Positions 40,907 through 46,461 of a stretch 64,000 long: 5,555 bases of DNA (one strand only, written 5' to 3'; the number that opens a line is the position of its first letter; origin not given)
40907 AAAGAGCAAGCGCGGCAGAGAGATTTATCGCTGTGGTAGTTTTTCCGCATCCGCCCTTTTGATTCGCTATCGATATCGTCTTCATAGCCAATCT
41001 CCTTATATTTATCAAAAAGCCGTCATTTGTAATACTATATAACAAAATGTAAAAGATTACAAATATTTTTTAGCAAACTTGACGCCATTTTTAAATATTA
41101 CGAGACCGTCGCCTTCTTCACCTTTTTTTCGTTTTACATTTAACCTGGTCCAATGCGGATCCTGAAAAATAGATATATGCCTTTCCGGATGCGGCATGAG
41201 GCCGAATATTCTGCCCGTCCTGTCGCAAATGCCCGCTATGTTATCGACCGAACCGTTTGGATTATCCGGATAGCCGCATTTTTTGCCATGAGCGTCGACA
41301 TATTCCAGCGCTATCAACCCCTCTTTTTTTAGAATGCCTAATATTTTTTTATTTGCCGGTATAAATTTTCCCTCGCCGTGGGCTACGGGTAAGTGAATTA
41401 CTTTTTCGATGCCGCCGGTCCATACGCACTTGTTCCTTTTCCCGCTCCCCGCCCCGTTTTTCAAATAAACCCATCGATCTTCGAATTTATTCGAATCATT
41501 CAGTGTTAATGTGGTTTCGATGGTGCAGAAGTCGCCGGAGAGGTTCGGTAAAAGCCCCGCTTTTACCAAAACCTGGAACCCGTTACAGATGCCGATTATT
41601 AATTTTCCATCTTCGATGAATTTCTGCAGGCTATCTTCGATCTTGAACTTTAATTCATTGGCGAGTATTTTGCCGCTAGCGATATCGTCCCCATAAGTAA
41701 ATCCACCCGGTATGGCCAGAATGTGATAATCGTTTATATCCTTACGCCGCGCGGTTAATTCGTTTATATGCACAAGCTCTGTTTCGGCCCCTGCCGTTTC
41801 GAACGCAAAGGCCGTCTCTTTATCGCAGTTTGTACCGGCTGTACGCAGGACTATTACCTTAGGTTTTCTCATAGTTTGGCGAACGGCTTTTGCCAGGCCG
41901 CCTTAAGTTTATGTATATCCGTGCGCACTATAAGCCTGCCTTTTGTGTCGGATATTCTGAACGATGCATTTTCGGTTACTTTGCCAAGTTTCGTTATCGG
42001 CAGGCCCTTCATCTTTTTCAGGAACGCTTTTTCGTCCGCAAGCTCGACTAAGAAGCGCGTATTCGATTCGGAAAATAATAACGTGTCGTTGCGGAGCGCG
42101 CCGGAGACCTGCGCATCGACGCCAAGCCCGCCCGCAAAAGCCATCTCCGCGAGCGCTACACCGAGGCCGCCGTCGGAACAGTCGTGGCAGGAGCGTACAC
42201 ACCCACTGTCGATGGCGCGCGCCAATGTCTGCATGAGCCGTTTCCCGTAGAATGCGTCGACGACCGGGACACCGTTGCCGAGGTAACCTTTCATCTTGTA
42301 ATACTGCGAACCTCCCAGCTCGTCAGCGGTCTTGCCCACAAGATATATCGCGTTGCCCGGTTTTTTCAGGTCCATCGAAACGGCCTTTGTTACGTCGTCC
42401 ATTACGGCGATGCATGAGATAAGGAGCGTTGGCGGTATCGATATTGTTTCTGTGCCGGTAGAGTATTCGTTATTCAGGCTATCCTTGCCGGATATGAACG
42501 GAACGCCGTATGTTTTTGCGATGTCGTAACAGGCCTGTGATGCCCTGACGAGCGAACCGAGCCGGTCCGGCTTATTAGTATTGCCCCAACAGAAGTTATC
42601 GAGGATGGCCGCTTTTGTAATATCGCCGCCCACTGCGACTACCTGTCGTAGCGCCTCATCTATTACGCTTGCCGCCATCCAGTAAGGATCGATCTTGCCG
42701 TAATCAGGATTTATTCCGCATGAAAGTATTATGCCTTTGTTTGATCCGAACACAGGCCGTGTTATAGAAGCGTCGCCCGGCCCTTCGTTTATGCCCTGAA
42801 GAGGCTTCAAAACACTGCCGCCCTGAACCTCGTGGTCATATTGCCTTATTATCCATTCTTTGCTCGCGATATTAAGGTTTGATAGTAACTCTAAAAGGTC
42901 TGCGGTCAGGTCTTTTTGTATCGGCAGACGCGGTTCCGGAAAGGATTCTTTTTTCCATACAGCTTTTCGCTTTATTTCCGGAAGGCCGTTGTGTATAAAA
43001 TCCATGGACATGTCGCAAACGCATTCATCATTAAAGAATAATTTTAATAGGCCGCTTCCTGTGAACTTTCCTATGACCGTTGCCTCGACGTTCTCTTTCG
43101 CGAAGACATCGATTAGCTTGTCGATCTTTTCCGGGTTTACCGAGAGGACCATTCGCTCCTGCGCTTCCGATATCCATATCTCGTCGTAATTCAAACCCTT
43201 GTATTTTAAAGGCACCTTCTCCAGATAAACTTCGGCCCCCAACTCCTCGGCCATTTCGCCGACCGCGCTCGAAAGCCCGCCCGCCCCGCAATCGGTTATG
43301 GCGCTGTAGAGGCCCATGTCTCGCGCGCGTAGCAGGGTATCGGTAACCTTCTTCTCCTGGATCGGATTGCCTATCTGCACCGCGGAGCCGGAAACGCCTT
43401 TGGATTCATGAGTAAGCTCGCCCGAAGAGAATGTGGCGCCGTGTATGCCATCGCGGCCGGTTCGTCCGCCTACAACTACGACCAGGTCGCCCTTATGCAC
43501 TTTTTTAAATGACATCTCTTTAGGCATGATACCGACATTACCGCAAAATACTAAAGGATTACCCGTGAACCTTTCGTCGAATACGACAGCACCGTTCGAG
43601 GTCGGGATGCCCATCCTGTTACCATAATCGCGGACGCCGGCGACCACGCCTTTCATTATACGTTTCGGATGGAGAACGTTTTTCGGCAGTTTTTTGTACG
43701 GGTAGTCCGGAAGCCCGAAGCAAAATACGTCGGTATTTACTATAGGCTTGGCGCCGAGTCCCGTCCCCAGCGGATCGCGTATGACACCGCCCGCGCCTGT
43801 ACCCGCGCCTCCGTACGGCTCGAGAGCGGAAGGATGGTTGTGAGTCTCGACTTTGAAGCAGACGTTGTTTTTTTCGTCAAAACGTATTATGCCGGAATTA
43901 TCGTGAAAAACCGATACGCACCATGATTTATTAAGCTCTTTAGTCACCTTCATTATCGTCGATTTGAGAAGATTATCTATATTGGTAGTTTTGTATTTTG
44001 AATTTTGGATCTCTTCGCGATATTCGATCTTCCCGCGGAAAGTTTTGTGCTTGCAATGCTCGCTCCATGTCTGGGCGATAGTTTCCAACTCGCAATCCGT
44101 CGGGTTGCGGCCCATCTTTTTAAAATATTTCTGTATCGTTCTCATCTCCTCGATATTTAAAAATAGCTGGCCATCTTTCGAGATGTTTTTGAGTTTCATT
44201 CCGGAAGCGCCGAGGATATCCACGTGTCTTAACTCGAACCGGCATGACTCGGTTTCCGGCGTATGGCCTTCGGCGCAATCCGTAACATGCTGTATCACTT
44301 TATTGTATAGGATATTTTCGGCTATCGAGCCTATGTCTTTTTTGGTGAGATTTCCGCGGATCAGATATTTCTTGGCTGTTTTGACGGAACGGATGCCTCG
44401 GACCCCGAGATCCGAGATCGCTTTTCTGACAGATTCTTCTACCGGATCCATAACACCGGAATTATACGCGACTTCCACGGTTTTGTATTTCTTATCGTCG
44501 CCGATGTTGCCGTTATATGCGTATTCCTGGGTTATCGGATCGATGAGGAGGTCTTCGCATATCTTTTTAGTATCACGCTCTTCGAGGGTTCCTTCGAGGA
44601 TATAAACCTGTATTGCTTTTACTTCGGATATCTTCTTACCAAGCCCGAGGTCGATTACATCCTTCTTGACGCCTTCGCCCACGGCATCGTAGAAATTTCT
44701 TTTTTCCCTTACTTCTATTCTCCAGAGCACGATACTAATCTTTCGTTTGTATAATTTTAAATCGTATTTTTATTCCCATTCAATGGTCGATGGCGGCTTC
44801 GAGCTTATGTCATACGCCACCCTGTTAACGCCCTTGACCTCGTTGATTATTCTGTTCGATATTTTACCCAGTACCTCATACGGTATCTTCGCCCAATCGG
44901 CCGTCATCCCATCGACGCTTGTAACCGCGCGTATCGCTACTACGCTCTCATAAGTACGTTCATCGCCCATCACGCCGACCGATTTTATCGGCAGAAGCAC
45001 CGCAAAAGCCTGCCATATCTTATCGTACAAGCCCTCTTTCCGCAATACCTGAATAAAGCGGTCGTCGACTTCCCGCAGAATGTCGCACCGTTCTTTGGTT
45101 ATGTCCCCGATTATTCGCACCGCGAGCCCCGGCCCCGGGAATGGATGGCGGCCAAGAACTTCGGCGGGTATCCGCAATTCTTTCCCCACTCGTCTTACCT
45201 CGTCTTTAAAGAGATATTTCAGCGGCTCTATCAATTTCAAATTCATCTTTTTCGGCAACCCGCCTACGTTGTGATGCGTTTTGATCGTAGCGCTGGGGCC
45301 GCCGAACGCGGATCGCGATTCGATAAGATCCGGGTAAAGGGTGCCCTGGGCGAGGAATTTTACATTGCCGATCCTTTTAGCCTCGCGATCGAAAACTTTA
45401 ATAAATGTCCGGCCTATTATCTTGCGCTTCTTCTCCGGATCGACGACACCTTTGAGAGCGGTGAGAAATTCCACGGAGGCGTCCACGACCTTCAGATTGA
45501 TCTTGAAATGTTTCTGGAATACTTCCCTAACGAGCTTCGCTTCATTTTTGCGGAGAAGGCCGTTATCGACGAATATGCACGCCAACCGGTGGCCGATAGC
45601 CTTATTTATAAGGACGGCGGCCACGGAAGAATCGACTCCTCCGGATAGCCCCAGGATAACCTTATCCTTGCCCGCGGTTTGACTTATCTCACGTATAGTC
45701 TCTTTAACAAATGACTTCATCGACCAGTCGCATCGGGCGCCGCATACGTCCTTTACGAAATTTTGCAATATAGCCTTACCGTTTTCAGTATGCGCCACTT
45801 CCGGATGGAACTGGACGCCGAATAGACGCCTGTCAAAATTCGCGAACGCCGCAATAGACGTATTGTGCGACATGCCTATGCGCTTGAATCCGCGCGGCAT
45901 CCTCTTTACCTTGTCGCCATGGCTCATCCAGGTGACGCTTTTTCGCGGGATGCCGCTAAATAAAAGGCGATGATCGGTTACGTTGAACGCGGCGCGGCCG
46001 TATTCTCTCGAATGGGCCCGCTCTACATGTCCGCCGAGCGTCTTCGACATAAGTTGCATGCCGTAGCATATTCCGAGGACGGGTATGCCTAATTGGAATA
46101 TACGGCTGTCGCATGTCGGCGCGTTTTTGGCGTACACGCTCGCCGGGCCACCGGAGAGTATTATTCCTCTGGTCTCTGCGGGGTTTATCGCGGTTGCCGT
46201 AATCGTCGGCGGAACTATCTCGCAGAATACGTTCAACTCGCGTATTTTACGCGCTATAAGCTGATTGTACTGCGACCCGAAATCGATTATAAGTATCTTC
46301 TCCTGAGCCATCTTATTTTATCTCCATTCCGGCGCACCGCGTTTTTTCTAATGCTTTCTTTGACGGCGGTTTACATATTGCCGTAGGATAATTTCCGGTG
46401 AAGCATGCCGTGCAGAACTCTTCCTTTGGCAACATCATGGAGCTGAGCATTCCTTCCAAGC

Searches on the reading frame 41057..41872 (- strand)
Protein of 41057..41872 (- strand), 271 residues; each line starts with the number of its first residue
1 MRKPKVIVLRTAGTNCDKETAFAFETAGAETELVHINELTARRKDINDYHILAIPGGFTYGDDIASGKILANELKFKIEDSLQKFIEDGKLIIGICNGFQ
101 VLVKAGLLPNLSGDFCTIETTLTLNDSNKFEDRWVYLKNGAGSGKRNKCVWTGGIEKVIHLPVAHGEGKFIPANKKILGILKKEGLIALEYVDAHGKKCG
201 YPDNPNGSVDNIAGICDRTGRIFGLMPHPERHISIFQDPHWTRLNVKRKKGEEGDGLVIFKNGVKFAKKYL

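Call 4: search_protein_families(library=pfam, proteins=[window:41057-41872:-], max_evalue=0.01)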
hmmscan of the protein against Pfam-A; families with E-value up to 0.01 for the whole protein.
window:41057-41872:- (271 aa): 4 families
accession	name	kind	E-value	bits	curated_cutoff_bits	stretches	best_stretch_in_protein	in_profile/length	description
PF13507.12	GATase_5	-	1.8e-79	266.9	27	1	3-266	1-259/260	CobB/CobQ-like glutamine amidotransferase domain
PF07685.20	GATase_3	-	1.5e-06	28.4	27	1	36-104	27-90/196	CobB/CobQ-like glutamine amidotransferase domain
PF01965.30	DJ-1_PfpI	-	8.4e-06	26.1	26.6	1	47-110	60-115/165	DJ-1/PfpI family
PF00117.34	GATase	-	0.0017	18.5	22.8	1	23-105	16-88/190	Glutamine amidotransferase class-I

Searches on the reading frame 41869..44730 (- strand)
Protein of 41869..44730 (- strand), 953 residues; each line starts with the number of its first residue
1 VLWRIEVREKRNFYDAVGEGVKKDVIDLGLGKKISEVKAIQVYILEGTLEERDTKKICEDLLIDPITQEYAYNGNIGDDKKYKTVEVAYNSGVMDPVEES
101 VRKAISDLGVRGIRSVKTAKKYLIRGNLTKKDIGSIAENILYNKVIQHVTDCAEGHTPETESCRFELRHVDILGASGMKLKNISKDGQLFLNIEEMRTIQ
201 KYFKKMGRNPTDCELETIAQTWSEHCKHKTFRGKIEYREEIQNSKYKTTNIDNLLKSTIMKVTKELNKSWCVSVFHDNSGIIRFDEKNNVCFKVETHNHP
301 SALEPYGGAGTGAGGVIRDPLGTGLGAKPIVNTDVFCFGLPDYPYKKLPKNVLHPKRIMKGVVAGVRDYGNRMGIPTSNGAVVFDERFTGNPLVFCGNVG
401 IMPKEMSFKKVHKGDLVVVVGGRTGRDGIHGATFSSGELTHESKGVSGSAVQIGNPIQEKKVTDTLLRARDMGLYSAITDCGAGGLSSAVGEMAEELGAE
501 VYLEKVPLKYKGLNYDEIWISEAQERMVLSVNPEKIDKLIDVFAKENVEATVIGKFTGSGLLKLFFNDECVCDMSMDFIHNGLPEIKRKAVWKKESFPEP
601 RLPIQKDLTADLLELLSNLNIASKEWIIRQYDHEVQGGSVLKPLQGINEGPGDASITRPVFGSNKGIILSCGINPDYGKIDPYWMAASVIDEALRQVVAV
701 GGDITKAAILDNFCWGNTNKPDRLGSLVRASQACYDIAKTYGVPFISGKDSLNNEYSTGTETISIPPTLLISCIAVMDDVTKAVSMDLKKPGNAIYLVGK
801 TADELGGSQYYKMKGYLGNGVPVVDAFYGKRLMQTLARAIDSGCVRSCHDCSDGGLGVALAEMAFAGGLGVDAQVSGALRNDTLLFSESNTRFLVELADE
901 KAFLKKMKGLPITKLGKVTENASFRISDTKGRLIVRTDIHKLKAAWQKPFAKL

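Call 7: search_protein_families(library=pfam, proteins=[window:41869-44730:-], max_evalue=0.00001)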
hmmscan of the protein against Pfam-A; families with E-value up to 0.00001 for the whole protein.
window:41869-44730:- (953 aa): 4 families
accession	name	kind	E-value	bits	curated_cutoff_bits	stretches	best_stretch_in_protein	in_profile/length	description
PF02769.27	AIRS_C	-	4.9e-52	176.7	23.1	2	413-564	2-153/156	AIR synthase related protein, C-terminal domain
PF00586.29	AIRS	-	2.9e-25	89.3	24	2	277-402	2-112/112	AIR synthase related protein, N-terminal domain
PF18072.6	FGAR-AT_linker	-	4.4e-20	72.4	26.6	1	180-229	1-50/50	Formylglycinamide ribonucleotide amidotransferase linker domain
PF02700.19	PurS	-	2.6e-14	53.6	22.2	1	84-149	3-73/77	Phosphoribosylformylglycinamidine (FGAM) synthase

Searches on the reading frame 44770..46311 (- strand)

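Call 7: search_protein_families(library=pfam, proteins=[window:44770-46311:-], max_evalue=0.00001)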
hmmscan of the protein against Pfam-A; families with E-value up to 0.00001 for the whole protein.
window:44770-46311:- (513 aa): 4 families
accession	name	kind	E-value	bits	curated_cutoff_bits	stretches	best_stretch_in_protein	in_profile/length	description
PF00117.34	GATase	-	1.4e-47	162.3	22.8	1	7-188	1-189/190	Glutamine amidotransferase class-I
PF00958.27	GMP_synt_C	-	4.4e-47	158.5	27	1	423-512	3-92/92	GMP synthase C terminal domain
PF02540.23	NAD_synthase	-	1.4e-11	44.4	21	1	203-277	6-80/242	NAD synthase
PF07722.19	Peptidase_C26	-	1.6e-08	35.1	20.5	1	72-171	102-219/219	Peptidase C26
